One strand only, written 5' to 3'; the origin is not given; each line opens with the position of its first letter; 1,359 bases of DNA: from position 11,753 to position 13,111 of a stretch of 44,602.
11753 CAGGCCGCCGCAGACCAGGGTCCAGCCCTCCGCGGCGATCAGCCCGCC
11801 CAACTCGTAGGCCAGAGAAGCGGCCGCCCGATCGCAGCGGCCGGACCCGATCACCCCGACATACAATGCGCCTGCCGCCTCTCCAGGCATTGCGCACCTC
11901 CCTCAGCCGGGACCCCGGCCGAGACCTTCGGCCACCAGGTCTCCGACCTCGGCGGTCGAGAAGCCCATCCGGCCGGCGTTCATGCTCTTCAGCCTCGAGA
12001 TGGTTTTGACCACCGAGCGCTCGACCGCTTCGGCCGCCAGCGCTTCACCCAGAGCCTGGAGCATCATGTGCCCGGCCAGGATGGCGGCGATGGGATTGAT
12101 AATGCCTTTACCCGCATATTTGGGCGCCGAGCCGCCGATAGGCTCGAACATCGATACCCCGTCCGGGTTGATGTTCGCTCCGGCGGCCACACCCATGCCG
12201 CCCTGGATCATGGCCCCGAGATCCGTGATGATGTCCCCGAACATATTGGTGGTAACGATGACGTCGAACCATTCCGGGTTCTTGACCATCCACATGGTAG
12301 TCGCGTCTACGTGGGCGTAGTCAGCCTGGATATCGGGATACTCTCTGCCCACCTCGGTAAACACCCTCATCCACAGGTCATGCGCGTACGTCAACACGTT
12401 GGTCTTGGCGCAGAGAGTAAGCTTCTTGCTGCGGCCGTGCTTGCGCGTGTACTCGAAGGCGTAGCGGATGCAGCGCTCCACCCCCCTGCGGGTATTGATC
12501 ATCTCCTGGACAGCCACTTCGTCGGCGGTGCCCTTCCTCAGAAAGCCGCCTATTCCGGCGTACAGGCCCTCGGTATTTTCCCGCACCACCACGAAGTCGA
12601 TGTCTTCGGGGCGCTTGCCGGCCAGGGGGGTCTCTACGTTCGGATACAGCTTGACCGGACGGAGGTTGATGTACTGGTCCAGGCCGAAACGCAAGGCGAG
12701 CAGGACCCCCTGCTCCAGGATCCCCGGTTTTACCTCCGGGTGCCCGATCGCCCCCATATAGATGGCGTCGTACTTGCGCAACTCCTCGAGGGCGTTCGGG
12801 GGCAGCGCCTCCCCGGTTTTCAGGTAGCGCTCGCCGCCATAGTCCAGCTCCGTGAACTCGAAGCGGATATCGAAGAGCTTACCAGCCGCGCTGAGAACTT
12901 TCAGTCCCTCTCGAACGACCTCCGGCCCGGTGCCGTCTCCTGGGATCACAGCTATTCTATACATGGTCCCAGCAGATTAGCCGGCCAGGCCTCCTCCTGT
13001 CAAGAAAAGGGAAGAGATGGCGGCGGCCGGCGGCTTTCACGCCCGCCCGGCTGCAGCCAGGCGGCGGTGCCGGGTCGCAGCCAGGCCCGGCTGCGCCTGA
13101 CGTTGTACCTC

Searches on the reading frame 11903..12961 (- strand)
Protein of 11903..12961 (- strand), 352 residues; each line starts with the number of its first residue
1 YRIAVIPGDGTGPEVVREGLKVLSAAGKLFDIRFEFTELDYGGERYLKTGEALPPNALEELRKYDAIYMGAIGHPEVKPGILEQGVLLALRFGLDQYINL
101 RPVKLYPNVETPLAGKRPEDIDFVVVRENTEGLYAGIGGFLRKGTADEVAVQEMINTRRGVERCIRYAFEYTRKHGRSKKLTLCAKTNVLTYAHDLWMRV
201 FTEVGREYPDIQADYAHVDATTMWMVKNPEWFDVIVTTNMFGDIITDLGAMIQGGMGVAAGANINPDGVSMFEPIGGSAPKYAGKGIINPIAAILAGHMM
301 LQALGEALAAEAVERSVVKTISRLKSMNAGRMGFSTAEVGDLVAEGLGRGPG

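Call 12: search_protein_families(library=pfam, proteins=[window:11903-12961:-], max_evalue=0.001)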
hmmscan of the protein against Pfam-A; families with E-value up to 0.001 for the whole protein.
window:11903-12961:- (352 aa): 1 family
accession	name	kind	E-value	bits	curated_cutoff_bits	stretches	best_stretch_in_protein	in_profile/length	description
PF00180.25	Iso_dh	-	8.4e-95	318.4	27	1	3-326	2-327/348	Isocitrate/isopropylmalate dehydrogenase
